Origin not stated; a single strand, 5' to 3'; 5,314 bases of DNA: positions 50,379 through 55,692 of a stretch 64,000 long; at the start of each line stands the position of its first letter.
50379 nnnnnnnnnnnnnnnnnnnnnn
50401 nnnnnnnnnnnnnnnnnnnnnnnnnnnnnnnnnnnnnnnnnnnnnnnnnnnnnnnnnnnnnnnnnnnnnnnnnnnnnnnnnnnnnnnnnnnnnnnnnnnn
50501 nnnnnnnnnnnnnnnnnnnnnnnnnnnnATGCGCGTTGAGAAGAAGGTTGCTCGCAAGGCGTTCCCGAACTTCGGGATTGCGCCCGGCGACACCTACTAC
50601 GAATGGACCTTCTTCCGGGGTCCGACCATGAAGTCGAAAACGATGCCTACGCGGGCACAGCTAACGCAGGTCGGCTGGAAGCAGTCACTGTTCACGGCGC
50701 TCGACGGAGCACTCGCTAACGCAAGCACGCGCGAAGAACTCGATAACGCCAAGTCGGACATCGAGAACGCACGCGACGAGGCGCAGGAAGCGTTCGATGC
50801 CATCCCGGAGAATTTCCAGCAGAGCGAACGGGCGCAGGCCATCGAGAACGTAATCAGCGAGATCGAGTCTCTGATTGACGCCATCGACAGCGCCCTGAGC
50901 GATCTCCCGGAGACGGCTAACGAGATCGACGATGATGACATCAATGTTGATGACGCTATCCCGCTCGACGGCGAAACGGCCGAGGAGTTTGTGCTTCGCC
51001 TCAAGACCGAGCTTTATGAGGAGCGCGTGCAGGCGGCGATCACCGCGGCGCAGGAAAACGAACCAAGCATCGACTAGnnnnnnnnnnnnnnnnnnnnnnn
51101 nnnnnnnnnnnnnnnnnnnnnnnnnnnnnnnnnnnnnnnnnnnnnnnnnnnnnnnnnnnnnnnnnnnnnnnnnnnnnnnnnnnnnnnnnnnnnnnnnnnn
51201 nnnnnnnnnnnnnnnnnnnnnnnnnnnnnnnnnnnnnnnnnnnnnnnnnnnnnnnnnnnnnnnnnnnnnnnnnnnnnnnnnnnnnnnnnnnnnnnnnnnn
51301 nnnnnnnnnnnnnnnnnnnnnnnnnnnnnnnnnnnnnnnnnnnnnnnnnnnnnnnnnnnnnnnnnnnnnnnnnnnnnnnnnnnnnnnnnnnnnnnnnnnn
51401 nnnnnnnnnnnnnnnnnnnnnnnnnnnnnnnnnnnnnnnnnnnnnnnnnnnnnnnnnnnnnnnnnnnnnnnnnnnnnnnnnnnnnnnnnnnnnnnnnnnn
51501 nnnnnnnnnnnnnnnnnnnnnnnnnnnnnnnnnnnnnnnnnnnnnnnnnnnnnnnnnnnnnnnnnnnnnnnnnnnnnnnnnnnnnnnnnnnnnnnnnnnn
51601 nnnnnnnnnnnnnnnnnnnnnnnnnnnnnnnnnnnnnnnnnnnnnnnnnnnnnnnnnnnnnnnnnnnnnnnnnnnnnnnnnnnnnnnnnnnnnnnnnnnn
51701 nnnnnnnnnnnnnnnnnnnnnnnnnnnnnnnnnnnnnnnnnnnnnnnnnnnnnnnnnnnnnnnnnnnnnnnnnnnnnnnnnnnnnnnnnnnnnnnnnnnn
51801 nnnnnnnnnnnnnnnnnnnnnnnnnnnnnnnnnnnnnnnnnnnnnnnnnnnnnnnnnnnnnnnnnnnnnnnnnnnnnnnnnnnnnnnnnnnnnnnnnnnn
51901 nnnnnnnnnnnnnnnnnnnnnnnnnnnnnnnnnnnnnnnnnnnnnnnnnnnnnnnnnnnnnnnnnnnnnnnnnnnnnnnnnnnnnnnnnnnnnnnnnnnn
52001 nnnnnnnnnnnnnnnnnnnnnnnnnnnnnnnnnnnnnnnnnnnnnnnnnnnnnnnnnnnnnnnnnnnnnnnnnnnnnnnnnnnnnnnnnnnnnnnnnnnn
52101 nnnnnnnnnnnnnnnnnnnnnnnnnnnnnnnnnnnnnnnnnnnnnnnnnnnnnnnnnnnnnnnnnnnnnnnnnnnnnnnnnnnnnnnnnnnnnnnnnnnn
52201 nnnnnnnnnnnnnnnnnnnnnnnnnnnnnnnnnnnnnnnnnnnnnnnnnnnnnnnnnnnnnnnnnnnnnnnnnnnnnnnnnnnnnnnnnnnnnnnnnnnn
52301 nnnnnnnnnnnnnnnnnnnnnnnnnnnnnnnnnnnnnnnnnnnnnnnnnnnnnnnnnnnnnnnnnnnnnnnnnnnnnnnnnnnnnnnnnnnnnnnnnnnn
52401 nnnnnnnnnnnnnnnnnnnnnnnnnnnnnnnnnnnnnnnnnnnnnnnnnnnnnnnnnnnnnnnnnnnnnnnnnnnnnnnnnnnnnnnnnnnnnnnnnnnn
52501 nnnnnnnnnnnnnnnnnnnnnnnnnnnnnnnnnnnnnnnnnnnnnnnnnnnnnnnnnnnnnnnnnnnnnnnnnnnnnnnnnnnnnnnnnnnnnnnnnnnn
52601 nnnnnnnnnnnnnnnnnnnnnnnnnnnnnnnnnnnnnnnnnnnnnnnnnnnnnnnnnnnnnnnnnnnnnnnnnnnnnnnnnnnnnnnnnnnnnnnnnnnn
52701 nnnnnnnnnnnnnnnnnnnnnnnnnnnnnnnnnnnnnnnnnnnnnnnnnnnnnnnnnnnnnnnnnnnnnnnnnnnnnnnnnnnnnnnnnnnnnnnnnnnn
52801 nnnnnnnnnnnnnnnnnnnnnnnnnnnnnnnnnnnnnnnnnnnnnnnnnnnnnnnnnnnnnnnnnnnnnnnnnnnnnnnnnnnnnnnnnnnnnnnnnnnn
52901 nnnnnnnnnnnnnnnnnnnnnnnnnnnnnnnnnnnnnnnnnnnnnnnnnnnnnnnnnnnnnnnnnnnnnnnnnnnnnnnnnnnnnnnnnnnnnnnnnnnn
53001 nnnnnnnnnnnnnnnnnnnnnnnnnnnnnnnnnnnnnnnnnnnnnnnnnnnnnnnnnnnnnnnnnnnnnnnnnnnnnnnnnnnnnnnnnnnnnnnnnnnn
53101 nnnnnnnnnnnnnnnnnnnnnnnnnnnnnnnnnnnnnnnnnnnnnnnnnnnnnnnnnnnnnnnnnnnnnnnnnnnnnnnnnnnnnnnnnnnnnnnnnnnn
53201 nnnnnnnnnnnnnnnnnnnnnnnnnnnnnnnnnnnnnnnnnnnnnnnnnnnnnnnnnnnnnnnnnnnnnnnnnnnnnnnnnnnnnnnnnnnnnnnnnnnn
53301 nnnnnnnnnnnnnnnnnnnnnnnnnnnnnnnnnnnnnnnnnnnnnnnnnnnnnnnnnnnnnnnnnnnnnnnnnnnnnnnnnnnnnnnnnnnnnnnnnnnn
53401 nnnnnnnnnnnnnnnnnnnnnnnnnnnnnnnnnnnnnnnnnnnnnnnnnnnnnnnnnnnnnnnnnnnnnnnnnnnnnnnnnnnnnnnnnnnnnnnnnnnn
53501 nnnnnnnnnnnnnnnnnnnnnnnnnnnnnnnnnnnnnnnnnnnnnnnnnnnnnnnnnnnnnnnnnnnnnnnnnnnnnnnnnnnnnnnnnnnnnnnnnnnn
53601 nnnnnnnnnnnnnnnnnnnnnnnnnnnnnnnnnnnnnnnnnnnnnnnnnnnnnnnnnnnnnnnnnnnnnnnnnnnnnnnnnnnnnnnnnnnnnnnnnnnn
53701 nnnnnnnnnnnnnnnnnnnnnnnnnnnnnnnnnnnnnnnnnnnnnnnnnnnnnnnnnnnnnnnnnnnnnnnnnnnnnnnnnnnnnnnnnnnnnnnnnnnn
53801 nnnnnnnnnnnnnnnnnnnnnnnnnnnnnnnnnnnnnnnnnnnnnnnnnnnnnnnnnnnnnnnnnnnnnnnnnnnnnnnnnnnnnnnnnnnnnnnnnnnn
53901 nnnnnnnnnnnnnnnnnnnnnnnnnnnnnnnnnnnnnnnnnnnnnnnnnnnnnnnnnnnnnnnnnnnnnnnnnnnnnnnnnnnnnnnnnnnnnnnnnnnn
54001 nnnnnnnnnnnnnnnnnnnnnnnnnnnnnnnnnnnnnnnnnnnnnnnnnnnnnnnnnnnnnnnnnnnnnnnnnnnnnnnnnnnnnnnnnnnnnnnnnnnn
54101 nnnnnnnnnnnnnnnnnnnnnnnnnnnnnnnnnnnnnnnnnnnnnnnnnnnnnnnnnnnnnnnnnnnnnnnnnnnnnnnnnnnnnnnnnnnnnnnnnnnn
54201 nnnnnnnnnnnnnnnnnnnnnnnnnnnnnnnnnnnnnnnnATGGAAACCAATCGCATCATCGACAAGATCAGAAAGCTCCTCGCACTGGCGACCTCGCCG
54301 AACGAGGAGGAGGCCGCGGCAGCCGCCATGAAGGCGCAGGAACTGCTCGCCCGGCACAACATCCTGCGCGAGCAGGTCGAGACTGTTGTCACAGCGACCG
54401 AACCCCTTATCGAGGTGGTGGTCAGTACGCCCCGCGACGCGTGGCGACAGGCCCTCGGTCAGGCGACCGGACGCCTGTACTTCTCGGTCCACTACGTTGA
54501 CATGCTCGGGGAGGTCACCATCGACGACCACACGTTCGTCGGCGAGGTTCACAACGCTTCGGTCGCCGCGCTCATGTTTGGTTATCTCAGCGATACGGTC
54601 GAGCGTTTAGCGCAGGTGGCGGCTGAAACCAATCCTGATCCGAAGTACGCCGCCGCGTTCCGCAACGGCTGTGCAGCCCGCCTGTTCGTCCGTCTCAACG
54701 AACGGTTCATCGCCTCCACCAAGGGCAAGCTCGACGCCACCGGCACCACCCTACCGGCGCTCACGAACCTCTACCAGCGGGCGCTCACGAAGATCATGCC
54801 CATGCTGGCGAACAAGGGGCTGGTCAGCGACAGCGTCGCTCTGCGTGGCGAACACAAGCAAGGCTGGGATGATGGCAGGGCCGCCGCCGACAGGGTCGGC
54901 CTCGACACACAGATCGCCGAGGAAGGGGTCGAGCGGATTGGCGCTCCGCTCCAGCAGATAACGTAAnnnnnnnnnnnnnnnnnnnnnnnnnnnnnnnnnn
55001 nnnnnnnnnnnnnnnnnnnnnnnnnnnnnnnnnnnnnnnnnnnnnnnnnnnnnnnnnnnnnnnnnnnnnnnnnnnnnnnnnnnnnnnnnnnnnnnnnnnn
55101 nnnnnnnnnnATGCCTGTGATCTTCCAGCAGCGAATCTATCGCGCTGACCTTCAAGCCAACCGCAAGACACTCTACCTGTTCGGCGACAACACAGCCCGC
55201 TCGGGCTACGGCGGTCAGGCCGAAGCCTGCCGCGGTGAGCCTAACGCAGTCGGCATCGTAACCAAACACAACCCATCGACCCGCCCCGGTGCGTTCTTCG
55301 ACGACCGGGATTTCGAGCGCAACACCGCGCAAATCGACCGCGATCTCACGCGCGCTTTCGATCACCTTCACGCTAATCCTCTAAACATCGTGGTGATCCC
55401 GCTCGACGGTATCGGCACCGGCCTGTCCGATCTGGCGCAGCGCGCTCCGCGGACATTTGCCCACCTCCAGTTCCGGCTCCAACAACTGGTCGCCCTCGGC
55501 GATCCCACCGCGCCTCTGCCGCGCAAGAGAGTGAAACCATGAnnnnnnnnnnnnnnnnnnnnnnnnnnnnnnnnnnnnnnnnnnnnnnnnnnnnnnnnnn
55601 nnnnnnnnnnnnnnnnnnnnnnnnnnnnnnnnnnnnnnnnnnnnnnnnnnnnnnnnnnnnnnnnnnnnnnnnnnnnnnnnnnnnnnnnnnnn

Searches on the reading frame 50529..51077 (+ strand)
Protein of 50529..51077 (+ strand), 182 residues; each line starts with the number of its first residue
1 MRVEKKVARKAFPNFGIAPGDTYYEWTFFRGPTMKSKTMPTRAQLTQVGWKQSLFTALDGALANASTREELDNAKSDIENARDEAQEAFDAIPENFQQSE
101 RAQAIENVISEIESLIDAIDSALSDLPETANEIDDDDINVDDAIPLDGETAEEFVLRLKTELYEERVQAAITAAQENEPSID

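Call 67: search_protein_families(library=pfam, proteins=[window:50529-51077:+], max_evalue=0.001)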
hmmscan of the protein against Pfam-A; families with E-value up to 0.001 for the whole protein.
window:50529-51077:+ (182 aa): 1 family
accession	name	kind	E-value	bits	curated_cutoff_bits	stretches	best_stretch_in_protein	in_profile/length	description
PF22313.1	DIP0205-like_N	-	0.00088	19.6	27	0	79-119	10-53/57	DIP0205-like, N-terminal domain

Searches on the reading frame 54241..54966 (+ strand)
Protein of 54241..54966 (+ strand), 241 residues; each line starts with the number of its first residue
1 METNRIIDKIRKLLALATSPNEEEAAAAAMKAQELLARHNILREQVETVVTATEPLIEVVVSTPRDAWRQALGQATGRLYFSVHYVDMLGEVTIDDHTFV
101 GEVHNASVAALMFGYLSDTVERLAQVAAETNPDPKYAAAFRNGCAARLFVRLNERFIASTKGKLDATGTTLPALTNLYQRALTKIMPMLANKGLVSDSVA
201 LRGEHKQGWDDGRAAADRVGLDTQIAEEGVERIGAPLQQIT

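Call 67: search_protein_families(library=pfam, proteins=[window:54241-54966:+], max_evalue=0.001)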
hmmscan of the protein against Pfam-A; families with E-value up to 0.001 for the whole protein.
window:54241-54966:+ (241 aa): 2 families
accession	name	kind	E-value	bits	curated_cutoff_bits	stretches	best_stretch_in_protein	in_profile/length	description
PF10979.13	DUF2786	-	2.1e-14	53.6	23.9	1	5-41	1-38/40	Protein of unknown function (DUF2786)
PF23771.1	DUF7168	-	1.1e-08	35.3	25.5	1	62-158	16-114/140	Domain of unknown function (DUF7168)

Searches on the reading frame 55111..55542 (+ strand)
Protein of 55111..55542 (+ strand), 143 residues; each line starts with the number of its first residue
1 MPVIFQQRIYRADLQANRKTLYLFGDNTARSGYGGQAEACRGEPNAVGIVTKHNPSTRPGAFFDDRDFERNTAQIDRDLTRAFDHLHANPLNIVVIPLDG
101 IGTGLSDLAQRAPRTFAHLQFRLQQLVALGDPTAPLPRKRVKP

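Call 67: search_protein_families(library=pfam, proteins=[window:55111-55542:+], max_evalue=0.001)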
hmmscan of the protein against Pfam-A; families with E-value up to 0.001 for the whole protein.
window:55111-55542:+ (143 aa): 1 family
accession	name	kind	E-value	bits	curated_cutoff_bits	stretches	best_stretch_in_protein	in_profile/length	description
PF25176.1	DUF7831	-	2.3e-42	144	27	1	4-120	2-116/118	Family of unknown function (DUF7831)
